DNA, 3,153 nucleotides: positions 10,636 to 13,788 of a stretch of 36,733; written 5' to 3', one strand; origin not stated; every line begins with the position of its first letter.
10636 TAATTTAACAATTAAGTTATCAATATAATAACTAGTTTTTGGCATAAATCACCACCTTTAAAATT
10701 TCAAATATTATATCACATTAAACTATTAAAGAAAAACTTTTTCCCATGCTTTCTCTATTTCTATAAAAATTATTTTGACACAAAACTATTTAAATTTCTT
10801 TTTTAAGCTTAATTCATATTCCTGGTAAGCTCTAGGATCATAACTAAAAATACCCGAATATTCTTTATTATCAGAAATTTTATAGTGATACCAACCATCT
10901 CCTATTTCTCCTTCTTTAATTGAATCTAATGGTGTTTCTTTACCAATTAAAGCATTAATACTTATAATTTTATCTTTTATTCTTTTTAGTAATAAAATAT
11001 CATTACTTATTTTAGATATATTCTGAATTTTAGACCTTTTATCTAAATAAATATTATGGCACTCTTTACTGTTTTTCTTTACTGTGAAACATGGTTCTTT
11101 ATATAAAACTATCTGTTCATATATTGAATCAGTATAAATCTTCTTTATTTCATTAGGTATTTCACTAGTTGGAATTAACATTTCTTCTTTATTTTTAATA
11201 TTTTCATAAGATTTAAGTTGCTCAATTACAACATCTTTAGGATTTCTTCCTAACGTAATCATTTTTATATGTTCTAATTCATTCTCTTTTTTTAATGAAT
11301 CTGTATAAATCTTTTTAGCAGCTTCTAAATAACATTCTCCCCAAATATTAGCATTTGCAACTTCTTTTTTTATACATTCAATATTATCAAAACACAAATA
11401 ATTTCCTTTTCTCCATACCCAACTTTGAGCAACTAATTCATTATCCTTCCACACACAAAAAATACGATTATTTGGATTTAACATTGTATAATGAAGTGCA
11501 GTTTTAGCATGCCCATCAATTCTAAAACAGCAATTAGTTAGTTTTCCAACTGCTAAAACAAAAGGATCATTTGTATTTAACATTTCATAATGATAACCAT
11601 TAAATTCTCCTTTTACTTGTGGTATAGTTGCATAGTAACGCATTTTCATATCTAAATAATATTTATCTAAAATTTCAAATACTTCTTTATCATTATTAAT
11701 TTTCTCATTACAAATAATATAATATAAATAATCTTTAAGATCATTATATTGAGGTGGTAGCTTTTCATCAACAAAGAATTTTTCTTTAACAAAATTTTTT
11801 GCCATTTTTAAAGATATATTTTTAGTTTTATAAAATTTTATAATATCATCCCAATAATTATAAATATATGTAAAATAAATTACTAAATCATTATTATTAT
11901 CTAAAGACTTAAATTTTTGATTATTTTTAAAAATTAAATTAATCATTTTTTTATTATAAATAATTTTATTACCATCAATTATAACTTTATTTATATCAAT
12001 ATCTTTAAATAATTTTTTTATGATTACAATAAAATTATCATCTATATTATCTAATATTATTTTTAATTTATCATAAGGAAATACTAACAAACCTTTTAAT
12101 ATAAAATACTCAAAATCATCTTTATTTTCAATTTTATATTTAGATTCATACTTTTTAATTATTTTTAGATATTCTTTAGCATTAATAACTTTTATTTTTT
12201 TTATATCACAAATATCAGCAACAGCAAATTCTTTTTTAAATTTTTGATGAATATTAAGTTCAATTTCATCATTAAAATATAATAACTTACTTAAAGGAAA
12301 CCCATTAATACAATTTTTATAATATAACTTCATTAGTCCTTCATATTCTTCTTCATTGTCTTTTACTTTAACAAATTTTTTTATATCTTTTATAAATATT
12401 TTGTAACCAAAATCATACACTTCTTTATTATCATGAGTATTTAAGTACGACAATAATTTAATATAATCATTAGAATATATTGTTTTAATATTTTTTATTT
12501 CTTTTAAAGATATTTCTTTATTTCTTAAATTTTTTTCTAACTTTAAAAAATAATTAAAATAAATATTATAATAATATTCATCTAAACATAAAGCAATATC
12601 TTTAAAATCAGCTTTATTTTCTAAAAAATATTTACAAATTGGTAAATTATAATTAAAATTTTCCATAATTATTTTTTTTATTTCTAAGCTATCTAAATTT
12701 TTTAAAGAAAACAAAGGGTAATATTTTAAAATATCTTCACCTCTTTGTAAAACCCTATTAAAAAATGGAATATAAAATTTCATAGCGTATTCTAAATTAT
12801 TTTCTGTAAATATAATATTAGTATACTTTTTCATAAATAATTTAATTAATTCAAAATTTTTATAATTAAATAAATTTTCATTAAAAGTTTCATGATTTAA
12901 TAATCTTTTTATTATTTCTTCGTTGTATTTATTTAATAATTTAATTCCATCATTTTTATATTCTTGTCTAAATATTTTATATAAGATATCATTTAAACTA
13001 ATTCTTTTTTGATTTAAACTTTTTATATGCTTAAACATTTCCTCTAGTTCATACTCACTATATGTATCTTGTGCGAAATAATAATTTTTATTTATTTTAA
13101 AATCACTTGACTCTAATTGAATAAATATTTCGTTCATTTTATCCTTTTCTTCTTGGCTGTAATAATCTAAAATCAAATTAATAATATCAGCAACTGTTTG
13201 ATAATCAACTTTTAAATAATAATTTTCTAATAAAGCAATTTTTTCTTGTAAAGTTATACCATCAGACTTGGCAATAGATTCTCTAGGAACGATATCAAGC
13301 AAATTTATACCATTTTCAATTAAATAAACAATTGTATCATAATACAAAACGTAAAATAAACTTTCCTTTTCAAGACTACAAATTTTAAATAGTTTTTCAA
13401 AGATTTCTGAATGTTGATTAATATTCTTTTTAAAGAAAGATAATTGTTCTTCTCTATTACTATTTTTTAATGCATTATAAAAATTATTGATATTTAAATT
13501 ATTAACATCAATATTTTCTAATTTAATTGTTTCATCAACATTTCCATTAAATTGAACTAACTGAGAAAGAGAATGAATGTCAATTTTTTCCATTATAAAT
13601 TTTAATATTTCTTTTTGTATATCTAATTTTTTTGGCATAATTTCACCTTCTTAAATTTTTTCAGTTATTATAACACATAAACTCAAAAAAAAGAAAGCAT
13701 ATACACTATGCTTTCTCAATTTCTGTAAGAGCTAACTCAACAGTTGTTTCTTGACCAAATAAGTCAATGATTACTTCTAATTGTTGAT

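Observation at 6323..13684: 7.4 kb ultra-AT-rich insert splits the normally contiguous nusG-rplK junction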

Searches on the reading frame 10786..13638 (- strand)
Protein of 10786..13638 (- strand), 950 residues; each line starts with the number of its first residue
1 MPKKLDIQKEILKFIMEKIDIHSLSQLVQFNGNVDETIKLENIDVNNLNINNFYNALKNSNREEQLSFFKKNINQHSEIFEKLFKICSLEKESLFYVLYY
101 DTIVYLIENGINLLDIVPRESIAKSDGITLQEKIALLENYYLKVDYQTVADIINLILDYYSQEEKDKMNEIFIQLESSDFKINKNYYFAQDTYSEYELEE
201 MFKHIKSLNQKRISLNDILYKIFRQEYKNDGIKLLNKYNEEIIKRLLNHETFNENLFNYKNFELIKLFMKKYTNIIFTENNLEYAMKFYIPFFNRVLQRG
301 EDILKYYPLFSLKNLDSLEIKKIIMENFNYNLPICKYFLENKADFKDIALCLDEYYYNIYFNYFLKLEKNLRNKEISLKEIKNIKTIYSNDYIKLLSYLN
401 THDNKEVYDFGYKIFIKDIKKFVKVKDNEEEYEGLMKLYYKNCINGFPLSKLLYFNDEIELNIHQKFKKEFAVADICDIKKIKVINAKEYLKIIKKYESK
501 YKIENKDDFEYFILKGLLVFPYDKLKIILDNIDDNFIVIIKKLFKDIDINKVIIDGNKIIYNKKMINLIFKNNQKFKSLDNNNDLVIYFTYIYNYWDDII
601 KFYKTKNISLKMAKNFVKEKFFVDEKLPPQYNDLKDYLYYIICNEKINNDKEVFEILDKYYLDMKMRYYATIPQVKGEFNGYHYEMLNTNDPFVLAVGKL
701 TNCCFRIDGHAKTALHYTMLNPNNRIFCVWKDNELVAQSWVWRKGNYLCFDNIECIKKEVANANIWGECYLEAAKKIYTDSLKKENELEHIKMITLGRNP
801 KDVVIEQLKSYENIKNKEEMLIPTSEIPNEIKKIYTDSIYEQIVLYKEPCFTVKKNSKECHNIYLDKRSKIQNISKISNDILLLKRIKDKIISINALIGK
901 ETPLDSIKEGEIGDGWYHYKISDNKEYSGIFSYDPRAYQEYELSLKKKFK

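Call 5: search_protein_families(library=pfam, proteins=[window:10786-13638:-], max_evalue=0.1)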
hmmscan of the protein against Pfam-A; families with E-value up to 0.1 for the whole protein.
window:10786-13638:- (950 aa): 1 family
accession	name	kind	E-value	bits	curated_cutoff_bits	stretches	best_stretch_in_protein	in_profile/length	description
PF08277.18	PAN_3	-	0.025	14.9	21.1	0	844-882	29-67/71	PAN-like domain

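Call 7: find_homologous_proteins(query=window:10786-13638:-, max_evalue=0.001)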
Query window:10786-13638:- (950 aa): 7 proteins with E <= 0.001 among 8000 candidates.
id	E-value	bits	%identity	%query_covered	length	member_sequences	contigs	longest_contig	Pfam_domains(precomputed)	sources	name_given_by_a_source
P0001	0.0e+0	1992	96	100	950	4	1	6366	-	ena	-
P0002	0.0e+0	1370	68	100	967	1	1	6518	-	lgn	-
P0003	1.4e-256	872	49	100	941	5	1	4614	-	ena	-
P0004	7.3e-217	741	43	100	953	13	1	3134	-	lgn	-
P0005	4.2e-206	705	47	80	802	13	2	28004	-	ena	-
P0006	1.9e-141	491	40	74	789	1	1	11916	-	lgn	-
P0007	5.9e-28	116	32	53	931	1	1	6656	-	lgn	-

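Call 8: find_encoding_contigs(protein=P0005, flank=10000, max_places=4)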
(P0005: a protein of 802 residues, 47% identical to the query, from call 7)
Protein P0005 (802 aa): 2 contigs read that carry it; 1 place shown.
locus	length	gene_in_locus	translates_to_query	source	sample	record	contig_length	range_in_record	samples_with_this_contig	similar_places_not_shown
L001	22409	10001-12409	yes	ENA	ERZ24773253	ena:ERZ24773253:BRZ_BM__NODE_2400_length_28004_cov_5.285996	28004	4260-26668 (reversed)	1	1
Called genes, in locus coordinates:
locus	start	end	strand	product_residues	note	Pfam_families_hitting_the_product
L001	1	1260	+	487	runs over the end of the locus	PF01425:Amidase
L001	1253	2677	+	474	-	PF02934:GatB_N, PF02637:GatB_Yqey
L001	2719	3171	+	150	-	-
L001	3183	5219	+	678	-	PF00497:SBP_bac_3 (weak), PF00990:GGDEF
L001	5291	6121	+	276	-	PF03631:Virul_fac_BrkB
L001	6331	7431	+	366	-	-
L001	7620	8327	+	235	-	-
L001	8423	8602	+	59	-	PF00584:SecE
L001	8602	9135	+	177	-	PF02357:NusG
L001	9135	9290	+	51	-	-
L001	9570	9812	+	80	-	-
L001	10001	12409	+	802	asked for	-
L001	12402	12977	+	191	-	-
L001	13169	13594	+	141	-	PF03946:Ribosomal_L11_N, PF00298:Ribosomal_L11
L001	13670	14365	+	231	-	PF00687:Ribosomal_L1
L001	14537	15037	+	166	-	PF00466:Ribosomal_L10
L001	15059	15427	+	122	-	PF16320:Ribosomal_L12_N, PF00542:Ribosomal_L12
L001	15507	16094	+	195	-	PF05175:MTS, PF06325:PrmA, PF03848:TehB (weak), PF13649:Methyltransf_25, PF13847:Methyltransf_31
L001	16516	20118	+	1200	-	PF04563:RNA_pol_Rpb2_1, PF04561:RNA_pol_Rpb2_2, PF04565:RNA_pol_Rpb2_3, PF10385:RNA_pol_Rpb2_45, PF00562:RNA_pol_Rpb2_6, PF04560:RNA_pol_Rpb2_7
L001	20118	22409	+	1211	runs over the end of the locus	PF04997:RNA_pol_Rpb1_1, PF00623:RNA_pol_Rpb1_2, PF04983:RNA_pol_Rpb1_3, PF05000:RNA_pol_Rpb1_4, PF04998:RNA_pol_Rpb1_5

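Call 9: find_encoding_contigs(protein=P0006, flank=10000, max_places=4)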
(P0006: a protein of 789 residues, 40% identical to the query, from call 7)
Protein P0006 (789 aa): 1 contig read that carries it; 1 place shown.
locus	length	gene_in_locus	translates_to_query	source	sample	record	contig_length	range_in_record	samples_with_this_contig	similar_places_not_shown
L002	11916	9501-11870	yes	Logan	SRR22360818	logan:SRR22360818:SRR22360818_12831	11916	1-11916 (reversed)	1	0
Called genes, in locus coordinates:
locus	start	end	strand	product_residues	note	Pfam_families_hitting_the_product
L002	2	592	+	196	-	?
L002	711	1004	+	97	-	PF02686:GatC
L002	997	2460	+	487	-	PF01425:Amidase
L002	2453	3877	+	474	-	PF02934:GatB_N, PF02637:GatB_Yqey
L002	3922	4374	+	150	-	-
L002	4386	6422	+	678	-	PF00990:GGDEF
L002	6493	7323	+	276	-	PF03631:Virul_fac_BrkB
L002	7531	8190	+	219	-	-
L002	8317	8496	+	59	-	PF00584:SecE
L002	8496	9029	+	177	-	PF02357:NusG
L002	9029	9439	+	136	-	-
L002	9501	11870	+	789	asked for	-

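Call 10: find_encoding_contigs(protein=P0007, flank=10000, max_places=4)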
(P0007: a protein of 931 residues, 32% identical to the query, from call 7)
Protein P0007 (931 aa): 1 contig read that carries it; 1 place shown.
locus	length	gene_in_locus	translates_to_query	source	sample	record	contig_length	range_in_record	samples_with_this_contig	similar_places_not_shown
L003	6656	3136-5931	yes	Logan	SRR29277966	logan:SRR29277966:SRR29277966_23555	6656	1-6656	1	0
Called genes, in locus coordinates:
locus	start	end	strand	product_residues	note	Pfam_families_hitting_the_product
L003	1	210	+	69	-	?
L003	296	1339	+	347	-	-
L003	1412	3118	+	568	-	PF13637:Ank_4 (faint), PF00004:AAA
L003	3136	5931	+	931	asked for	-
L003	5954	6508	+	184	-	PF14519:Macro_2 (weak), PF01661:Macro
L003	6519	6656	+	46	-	?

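Call 12: find_encoding_contigs(protein=P0001, flank=10000, max_places=4)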
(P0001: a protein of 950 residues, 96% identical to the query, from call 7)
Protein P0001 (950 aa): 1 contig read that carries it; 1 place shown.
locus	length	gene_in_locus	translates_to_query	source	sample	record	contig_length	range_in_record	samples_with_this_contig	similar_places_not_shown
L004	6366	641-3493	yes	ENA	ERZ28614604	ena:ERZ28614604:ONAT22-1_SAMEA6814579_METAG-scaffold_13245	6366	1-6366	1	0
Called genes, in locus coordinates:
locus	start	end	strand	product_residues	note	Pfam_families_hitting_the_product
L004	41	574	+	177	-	PF02357:NusG, PF00467:KOW (weak)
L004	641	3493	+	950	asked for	-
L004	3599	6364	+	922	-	?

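Call 13: find_encoding_contigs(protein=P0002, flank=10000, max_places=4)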
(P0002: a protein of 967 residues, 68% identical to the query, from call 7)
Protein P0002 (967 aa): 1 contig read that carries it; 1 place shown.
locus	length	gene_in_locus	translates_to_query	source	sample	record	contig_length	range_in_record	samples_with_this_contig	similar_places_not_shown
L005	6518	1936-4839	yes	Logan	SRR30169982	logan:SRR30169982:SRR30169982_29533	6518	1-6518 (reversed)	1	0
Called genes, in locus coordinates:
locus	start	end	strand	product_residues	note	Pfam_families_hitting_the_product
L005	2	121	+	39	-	?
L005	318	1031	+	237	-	-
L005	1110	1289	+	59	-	PF00584:SecE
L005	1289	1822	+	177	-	PF02357:NusG, PF00467:KOW (weak)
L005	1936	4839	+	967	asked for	-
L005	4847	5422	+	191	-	-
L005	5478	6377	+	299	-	-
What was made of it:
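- Homologues occupy the same site in at least two species-level lineages (calls 8, 9, 13).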

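Call 14: find_encoding_contigs(protein=P0004, flank=10000, max_places=4)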
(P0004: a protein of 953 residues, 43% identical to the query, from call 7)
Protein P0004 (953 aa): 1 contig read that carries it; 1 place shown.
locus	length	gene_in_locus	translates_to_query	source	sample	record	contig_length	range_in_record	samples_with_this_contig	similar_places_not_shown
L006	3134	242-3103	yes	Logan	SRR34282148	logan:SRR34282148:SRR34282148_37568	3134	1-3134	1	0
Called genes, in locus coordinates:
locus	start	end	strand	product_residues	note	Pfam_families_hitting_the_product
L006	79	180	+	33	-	-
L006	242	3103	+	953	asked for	-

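Call 21: search_solved_structures(query=A1, max_evalue=10)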
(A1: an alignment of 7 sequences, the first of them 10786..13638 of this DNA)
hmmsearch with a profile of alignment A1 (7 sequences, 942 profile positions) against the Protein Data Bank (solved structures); distinct sequences matched with E-value up to 10: 5.
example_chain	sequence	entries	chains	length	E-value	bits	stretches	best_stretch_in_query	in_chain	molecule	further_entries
6izb_A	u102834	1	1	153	0.09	14.3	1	211-287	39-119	Translationally-controlled tumor protein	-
6ize_A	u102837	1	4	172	0.12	13.8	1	211-283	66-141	Translationally-controlled tumor protein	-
1yz1_A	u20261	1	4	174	0.13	13.8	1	211-283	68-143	Translationally controlled tumor protein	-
2hr9_A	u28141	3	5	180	0.13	13.7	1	211-287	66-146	Translationally-controlled tumor protein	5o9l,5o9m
3ebm_A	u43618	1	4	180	0.13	13.7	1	211-287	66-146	Translationally-controlled tumor protein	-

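Call 22: search_protein_families(library=padloc, proteins=[window:10786-13638:-, P0007, L005:5478-6377:+, L003:1412-3118:+, L003:5954-6508:+, L003:296-1339:+], max_evalue=0.1)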
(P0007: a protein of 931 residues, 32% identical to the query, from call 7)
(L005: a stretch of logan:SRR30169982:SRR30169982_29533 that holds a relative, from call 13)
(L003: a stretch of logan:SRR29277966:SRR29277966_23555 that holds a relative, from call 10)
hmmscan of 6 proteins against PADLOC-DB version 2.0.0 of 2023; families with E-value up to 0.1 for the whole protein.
window:10786-13638:- (950 aa): 0 families

P0007 (931 aa): 0 families

L005:5478-6377:+ (299 aa): 0 families

L003:1412-3118:+ (568 aa): 6 families
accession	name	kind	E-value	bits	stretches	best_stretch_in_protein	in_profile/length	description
PDLC04783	PDC-M72A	-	4.9e-05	20.8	1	79-168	195-278/392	-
PDLC00915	TRIP13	-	0.00038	17.9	1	310-386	67-143/302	TRIP13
PDLC04140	mad8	-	0.00083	17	1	300-442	20-131/314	mads_8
PDLC04232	IetA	-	0.0084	13.5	1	220-388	36-186/330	-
PDLC01613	Csm3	-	0.011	14.6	1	83-248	38-150/177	"CAS-III-A,CAS-III-D; effector_G7"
PDLC01488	Cas11a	-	0.018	13.2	0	513-557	29-75/105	CAS-I-A; effector_SS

L003:5954-6508:+ (184 aa): 1 family
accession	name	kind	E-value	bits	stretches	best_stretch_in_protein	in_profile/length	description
PDLC02990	DarG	-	0.0027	15.2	1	40-167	12-135/329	-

L003:296-1339:+ (347 aa): 0 families
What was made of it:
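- On Known defence or toxin-antitoxin systems (PADLOC-DB v2): The Ank-AAA and Macro neighbours in L003 give only weak hits (PDC-M72A 5e-5, DarG 3e-3) (call 22).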

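Call 31: search_protein_families(library=pfam, proteins=[L005:5478-6377:+, L005:4847-5422:+, L003:296-1339:+, L003:1412-3118:+, L003:5954-6508:+, P0007], max_evalue=0.01)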
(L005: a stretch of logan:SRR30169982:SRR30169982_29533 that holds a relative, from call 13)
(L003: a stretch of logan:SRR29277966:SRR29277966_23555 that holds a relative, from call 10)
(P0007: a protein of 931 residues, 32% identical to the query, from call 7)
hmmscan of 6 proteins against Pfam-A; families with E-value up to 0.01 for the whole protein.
L005:5478-6377:+ (299 aa): 1 family
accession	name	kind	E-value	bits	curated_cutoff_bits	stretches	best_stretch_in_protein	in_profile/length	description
PF20547.3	DUF6761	-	0.0025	18.3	27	1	164-203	32-72/82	Family of unknown function (DUF6761)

L005:4847-5422:+ (191 aa): 0 families

L003:296-1339:+ (347 aa): 0 families

L003:1412-3118:+ (568 aa): 7 families
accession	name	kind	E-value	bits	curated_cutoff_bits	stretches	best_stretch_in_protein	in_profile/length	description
PF00004.35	AAA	-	4.7e-10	40.4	21.2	1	310-427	2-113/131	ATPase family associated with various cellular activities (AAA)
PF13637.12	Ank_4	-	7.3e-08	33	22.7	0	54-89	7-42/50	Ankyrin repeats (many copies)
PF13857.12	Ank_5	-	0.00044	21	27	0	104-157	4-53/56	Ankyrin repeats (many copies)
PF20720.3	nSTAND3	-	0.0012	19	27.2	1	300-332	11-43/155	Novel STAND NTPase 3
PF13191.12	AAA_16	-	0.004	18.1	32.6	1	289-331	3-49/167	AAA ATPase domain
PF07728.20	AAA_5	-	0.0046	17.4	22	0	310-341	3-33/139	AAA domain (dynein-related subfamily)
PF05837.17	CENP-H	-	0.0068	16.7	29.9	0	126-196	74-144/202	Centromere protein H (CENP-H)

L003:5954-6508:+ (184 aa): 2 families
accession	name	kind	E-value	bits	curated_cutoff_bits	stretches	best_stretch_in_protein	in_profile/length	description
PF01661.27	Macro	-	3.1e-13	50.1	22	1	46-156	1-113/118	Macro domain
PF14519.12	Macro_2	-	5.7e-07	29.6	27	1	43-99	80-134/290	Macro-like domain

P0007 (931 aa): 0 families
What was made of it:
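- One of those loci also has a Macro-domain gene (call 31).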

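Call 36: search_protein_representatives(alignment_id=A1)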
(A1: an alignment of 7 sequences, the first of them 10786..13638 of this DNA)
Query: 7 sequences, 942 profile positions. Proteins with E-value up to 0.001 (for the whole library): 1714; up to 1e-10: 660; up to 1e-30: 167. The best 150 are listed.
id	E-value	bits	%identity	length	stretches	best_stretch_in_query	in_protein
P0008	0.0e+00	1387.1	-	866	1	96-941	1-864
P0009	1.1e-202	692.5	-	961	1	13-940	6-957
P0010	5.5e-138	478.4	-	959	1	11-940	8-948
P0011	1.8e-135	470.0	-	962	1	23-934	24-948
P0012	8.0e-134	464.6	-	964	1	20-939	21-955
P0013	2.3e-131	456.5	-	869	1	22-869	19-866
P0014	2.2e-120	420.1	-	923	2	316-940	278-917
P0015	2.1e-115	403.6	-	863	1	23-870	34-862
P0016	1.0e-114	401.4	-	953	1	26-936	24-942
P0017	1.1e-110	387.9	-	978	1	5-940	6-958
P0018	8.6e-109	381.7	-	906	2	336-939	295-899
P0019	4.5e-106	372.7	-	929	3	362-920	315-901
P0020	9.6e-102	358.4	-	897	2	217-938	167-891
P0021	1.6e-101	357.7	-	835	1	43-851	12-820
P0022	5.6e-97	342.6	-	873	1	94-941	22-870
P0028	1.9e-81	291.2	-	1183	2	476-938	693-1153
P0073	1.6e-40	155.8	-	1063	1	109-941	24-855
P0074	6.2e-40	153.8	-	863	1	553-753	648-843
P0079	1.7e-38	149.1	-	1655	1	586-864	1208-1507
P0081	2.4e-38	148.6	-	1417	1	559-845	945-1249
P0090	4.6e-37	144.3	-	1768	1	533-874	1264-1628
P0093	6.7e-37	143.8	-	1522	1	560-869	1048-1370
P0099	1.5e-36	142.6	-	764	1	559-756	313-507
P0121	6.8e-34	133.9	-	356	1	562-860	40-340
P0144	1.0e-32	129.9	-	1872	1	643-894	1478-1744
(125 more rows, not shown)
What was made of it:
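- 1,714 representative clusters match at E<=1e-3 (call 36).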

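Call 38: search_protein_families(library=pfam, proteins=[P0028, P0079, P0090, P0144, P0081, P0074, P0099, P0121], max_evalue=0.001)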
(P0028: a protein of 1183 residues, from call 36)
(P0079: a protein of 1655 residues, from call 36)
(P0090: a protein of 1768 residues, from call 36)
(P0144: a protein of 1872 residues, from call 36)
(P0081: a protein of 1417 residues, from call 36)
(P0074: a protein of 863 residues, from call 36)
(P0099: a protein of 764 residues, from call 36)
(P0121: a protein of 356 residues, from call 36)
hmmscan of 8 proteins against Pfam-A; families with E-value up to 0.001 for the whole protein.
P0028 (1183 aa): 0 families

P0079 (1655 aa): 0 families

P0090 (1768 aa): 0 families

P0144 (1872 aa): 0 families

P0081 (1417 aa): 0 families

P0074 (863 aa): 0 families

P0099 (764 aa): 0 families

P0121 (356 aa): 0 families

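Call 64: search_protein_families(library=phrogs, proteins=[window:10786-13638:-, L005:5478-6377:+, P0007, P0028, P0121], max_evalue=0.01)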
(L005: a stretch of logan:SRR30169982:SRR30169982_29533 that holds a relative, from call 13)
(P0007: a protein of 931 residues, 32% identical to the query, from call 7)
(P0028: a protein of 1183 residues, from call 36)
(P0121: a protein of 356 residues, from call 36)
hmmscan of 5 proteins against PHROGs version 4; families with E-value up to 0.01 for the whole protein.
window:10786-13638:- (950 aa): 0 families

L005:5478-6377:+ (299 aa): 0 families

P0007 (931 aa): 0 families

P0028 (1183 aa): 0 families

P0121 (356 aa): 0 families

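Call 65: search_dna_similar(query=window:10786-13638:-, collection=phages, mode=protein, max_evalue=0.001, max_rows=20)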
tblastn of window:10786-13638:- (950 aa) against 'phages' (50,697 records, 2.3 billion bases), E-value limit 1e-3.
No match.
